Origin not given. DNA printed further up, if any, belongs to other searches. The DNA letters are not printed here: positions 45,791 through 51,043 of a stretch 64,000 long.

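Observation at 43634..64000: Accessory-looking cluster: three paralogous ~1100–1200-aa N-anchored beta-repeat giants interleaved with three GGR-family flavoproteins and other anchored beta-rich proteins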

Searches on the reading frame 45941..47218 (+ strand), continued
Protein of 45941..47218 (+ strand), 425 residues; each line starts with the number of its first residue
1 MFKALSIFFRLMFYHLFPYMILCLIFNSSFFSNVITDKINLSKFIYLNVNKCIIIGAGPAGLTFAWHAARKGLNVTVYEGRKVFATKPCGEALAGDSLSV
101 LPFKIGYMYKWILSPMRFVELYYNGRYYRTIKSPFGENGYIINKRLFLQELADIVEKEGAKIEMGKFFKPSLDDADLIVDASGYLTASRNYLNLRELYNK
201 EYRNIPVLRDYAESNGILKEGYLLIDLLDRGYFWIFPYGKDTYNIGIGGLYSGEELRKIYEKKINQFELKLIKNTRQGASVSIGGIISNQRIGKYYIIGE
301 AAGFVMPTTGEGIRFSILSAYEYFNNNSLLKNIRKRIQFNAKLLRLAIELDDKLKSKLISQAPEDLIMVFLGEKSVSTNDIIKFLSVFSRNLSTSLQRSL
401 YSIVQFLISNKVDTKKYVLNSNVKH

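Call 83: search_protein_families(library=ncbifam, proteins=[L010:7371-8258:+, L013:7176-8063:+, L015:11065-12033:+, L015:12030-12998:+], max_evalue=0.00001)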
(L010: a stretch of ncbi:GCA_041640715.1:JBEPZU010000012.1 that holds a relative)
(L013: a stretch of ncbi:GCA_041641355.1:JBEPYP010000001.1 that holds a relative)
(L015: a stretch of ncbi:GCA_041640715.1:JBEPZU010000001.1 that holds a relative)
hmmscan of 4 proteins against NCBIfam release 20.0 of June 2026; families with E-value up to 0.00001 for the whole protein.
L010:7371-8258:+ (295 aa): 16 families
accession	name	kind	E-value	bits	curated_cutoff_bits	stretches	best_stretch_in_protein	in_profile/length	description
NF009523.0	PRK12884.1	equivalog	1.6e-67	227.6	269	1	5-294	3-277/279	prenyltransferase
NF009521.0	PRK12882.1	equivalog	1.2e-55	188.7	296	1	5-294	4-277/280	geranylgeranylglycerol-phosphate geranylgeranyltransferase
NF009522.0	PRK12883.1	equivalog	1.5e-43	149.3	353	1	8-295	5-275/279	geranylgeranylglycerol-phosphate geranylgeranyltransferase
NF005742.0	PRK07566.1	equivalog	2.5e-23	82.7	313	1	58-286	72-306/315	chlorophyll synthase ChlG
TIGR01476.1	chlor_syn_BchG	subfamily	5e-23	81.9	212.3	1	48-282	33-272/283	(bacterio)chlorophyll synthase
NF009513.0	PRK12872.1-3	equivalog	6.4e-19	68.6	288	1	6-289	12-289/293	prenyltransferase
NF035940.1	prenyl_rel_EboC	equivalog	1.5e-15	57.4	250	1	9-199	2-178/292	UbiA-like protein EboC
TIGR01474.1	ubiA_proteo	equivalog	5.8e-14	52.3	275.45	1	46-280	35-267/282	4-hydroxybenzoate octaprenyltransferase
TIGR02056.1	ChlG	equivalog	3.3e-13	49.9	436.45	1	58-272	60-287/306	chlorophyll synthase ChlG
TIGR01473.1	cyoE_ctaB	equivalog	5.5e-13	49.3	210.3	1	50-146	33-132/281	heme o synthase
NF003348.0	PRK04375.1-1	equivalog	1.2e-12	47.8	285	1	51-284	36-270/292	heme o synthase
NF003349.0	PRK04375.1-2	equivalog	1.8e-10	40.5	246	1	50-144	57-154/318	heme o synthase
NF045897.1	SCO3242_trans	equivalog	2.7e-10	40.3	260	1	64-204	43-183/287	SCO3242 family prenyltransferase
NF009512.0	PRK12872.1-1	equivalog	1.2e-07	31.6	278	1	54-288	41-293/303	geranylgeranylglycerol-phosphate geranylgeranyltransferase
NF009058.0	PRK12392.1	subfamily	5.9e-07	28.9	494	1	51-267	50-276/333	bacteriochlorophyll c synthase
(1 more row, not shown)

L013:7176-8063:+ (295 aa): 18 families
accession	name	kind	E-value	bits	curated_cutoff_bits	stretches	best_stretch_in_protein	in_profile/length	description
NF009523.0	PRK12884.1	equivalog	8.5e-70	235.1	269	1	4-294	2-277/279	prenyltransferase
NF009521.0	PRK12882.1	equivalog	4.1e-57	193.5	296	1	6-294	5-277/280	geranylgeranylglycerol-phosphate geranylgeranyltransferase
NF009522.0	PRK12883.1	equivalog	5.5e-45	154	353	1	7-295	4-275/279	geranylgeranylglycerol-phosphate geranylgeranyltransferase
NF005742.0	PRK07566.1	equivalog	2.1e-25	89.5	313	1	51-274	65-292/315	chlorophyll synthase ChlG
TIGR01476.1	chlor_syn_BchG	subfamily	9.7e-25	87.6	212.3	1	56-282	41-272/283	(bacterio)chlorophyll synthase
NF009513.0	PRK12872.1-3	equivalog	3.5e-18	66.2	288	1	4-288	10-288/293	prenyltransferase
NF003348.0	PRK04375.1-1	equivalog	8.5e-15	54.9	285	1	53-288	37-274/292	heme o synthase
NF035940.1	prenyl_rel_EboC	equivalog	1.2e-14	54.4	250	1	8-194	1-184/292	UbiA-like protein EboC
TIGR01473.1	cyoE_ctaB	equivalog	3.7e-13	49.9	210.3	1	49-147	32-133/281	heme o synthase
NF009058.0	PRK12392.1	subfamily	2e-12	46.8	494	1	48-273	53-282/333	bacteriochlorophyll c synthase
TIGR02056.1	ChlG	equivalog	4.2e-11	43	436.45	1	58-274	60-286/306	chlorophyll synthase ChlG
NF009512.0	PRK12872.1-1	equivalog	9.2e-11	41.8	278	1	8-257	2-264/303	geranylgeranylglycerol-phosphate geranylgeranyltransferase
NF045897.1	SCO3242_trans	equivalog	9.7e-11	41.8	260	1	67-205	46-184/287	SCO3242 family prenyltransferase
NF003349.0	PRK04375.1-2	equivalog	4.4e-09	36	246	1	50-144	57-154/318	heme o synthase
NF006088.0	PRK08238.1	equivalog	3.7e-08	32.5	351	1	51-179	226-357/482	UbiA family prenyltransferase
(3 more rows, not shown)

L015:11065-12033:+ (322 aa): 0 families

L015:12030-12998:+ (322 aa): 4 families
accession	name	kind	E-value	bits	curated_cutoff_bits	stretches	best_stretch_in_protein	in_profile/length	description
NF003290.0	PRK04286.1-6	equivalog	1.7e-67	227.4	526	1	1-297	1-286/307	hypothetical protein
NF003289.0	PRK04286.1-3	equivalog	5.1e-64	216.5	526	1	3-296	3-282/292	hypothetical protein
NF003287.0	PRK04286.1-1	equivalog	1.8e-63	214.7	286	1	1-298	1-288/308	hypothetical protein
NF003288.0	PRK04286.1-2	equivalog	7.3e-45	153.4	409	1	1-300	1-282/303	hypothetical protein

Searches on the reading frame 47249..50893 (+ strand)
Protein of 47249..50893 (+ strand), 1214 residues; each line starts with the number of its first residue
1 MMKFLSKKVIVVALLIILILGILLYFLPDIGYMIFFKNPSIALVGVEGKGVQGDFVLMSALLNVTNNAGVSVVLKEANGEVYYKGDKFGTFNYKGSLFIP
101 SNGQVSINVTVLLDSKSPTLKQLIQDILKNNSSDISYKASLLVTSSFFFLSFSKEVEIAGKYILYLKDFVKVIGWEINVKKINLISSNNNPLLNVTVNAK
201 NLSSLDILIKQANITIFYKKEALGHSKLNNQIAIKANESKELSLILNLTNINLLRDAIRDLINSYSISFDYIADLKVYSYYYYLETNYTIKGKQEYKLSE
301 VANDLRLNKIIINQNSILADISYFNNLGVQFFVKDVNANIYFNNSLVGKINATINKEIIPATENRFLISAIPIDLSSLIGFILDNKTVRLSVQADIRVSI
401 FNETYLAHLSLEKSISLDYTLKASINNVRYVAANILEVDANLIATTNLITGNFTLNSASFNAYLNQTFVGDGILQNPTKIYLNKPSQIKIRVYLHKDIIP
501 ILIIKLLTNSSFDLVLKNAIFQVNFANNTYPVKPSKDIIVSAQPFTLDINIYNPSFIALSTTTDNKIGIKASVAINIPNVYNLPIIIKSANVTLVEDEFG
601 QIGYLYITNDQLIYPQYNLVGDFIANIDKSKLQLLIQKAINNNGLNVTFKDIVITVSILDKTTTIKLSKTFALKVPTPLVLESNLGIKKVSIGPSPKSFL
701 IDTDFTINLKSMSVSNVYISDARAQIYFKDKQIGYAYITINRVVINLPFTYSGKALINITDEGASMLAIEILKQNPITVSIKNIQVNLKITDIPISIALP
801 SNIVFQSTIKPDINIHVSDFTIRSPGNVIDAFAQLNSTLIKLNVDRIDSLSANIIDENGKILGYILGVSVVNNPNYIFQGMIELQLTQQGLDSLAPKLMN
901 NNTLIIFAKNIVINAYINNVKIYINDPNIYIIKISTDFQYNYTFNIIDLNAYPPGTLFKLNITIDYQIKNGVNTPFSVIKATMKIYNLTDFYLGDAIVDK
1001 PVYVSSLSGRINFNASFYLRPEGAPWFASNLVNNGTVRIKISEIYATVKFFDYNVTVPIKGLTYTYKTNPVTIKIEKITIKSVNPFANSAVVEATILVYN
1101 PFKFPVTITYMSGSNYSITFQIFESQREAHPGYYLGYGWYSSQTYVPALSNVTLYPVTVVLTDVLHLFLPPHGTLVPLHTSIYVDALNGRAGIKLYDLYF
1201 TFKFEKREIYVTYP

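Call 4: search_protein_families(library=pfam, proteins=[window:47249-50893:+], max_evalue=0.01)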
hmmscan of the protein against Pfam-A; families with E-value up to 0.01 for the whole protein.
window:47249-50893:+ (1214 aa): 1 family
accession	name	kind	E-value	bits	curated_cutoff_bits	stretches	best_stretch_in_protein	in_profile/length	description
PF03168.19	LEA_2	-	3.4e-08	34.3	25.4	1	62-144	2-81/98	Late embryogenesis abundant protein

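Call 6: search_protein_families(library=ncbifam, proteins=[window:47249-50893:+], max_evalue=0.01)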
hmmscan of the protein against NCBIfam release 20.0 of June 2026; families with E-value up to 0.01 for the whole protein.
window:47249-50893:+ (1214 aa): 0 families

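Call 42: find_related_loci(query=A2, collection=metagenome_contigs, flank=10000)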
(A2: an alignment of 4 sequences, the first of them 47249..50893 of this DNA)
Query A2 (1214 aa) in metagenome_contigs; peptide patterns used: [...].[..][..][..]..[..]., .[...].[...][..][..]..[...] (x = any residue, [..] = any of these).
416 stretches matched a pattern; 5 encode a relative of the query (tblastn E <= 1e-3); 5 distinct loci.
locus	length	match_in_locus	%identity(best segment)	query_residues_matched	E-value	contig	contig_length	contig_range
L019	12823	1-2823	85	274-1214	0e+0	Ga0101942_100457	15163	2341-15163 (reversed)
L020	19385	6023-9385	27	80-1213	4e-89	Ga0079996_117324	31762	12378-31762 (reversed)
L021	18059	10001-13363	27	80-1213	5e-89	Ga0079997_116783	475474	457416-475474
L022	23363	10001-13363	27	80-1213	2e-87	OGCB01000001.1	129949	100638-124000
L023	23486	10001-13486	26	39-1213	2e-77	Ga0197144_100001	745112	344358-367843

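Call 46: search_protein_families(library=pfam, proteins=[L022:6771-8069:+, L022:8066-8932:-, L022:9073-9819:-, L022:9782-13381:+, L022:13376-14497:-, L022:14533-15198:+, L022:15269-15652:-, L022:15748-16785:-, L022:16760-17704:-, L022:4818-5714:+], max_evalue=0.001)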
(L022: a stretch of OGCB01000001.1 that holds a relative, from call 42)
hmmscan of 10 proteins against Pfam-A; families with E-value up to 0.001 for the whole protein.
L022:6771-8069:+ (432 aa): 2 families
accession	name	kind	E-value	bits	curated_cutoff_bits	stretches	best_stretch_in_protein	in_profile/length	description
PF00083.30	Sugar_tr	-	2.6e-51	175.3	22.3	1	53-430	46-444/452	Sugar (and other) transporter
PF07690.21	MFS_1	-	5.5e-46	157.5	33.4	2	29-278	7-234/347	Major Facilitator Superfamily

L022:8066-8932:- (288 aa): 1 family
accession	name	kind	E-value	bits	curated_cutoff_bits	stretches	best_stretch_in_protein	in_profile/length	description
PF00248.27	Aldo_ket_red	-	1.2e-61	208.8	24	1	45-283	18-288/291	Aldo/keto reductase family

L022:9073-9819:- (248 aa): 3 families
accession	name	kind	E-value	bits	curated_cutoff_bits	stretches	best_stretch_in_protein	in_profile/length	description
PF00149.33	Metallophos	-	1.2e-25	91.5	21.5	1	26-209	1-190/191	Calcineurin-like phosphoesterase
PF14582.11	Metallophos_3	-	2.3e-19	70.2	28.2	2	109-240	125-252/259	Metallophosphoesterase, calcineurin superfamily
PF12850.12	Metallophos_2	-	3e-18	66.8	27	1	26-237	1-151/154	Calcineurin-like phosphoesterase superfamily domain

L022:9782-13381:+ (1199 aa): 1 family
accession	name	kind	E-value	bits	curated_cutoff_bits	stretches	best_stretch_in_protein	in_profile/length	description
PF03168.19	LEA_2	-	3.9e-08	34.1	25.4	0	55-149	1-95/98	Late embryogenesis abundant protein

L022:13376-14497:- (373 aa): 1 family
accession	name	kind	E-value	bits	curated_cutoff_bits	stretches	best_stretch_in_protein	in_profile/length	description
PF07318.18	DUF1464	-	6.7e-101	338.2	23.5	1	5-355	1-326/327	Protein of unknown function (DUF1464)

L022:14533-15198:+ (221 aa): 1 family
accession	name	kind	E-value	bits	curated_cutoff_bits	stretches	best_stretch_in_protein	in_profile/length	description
PF03587.19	EMG1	-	3.2e-52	177.3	28.2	1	6-215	2-197/197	EMG1/NEP1 methyltransferase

L022:15269-15652:- (127 aa): 0 families

L022:15748-16785:- (345 aa): 0 families

L022:16760-17704:- (314 aa): 0 families

L022:4818-5714:+ (298 aa): 1 family
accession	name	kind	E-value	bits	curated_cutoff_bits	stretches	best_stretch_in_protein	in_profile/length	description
PF00296.26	Bac_luciferase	-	2.7e-20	73.4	27.9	1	56-271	66-310/314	Luciferase-like monooxygenase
